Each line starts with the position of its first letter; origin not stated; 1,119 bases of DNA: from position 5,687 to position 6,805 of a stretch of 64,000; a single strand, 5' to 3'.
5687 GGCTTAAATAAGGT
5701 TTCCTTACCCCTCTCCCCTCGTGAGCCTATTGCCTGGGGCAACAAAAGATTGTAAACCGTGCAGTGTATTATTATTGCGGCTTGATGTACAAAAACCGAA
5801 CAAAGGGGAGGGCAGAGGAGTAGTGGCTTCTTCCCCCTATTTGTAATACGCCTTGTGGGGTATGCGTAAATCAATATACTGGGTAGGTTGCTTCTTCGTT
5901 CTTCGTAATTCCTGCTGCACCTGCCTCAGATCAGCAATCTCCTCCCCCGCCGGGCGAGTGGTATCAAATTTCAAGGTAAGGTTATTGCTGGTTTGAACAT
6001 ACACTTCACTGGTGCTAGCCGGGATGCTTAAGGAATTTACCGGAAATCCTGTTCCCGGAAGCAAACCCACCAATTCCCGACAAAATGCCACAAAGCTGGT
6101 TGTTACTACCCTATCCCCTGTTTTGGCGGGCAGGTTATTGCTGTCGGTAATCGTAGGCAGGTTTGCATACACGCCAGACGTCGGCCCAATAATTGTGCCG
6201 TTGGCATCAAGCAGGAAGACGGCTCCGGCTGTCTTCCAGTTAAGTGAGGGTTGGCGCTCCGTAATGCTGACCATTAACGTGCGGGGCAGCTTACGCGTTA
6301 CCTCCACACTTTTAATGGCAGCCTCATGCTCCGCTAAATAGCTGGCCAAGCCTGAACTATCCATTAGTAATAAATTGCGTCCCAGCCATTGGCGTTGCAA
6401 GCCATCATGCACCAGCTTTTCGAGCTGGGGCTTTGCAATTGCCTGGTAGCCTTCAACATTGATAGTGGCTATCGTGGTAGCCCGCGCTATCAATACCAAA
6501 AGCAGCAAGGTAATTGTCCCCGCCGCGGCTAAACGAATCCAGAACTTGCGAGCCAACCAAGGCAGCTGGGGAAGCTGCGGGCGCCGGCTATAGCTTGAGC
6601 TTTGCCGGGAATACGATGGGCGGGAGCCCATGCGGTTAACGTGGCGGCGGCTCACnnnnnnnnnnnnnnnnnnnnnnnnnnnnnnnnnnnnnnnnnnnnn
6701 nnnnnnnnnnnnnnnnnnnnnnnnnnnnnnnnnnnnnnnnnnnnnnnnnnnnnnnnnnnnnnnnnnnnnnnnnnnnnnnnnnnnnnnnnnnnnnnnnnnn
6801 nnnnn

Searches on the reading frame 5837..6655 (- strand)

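Call 89: search_protein_families(library=pfam, proteins=[window:5837-6655:-], max_evalue=0.00001)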
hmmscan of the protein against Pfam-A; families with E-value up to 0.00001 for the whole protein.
window:5837-6655:- (272 aa): 1 family
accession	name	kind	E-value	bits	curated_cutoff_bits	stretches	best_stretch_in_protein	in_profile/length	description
PF08478.15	POTRA_1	-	4.5e-06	27.3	23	0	61-134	2-69/69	POTRA domain, FtsQ-type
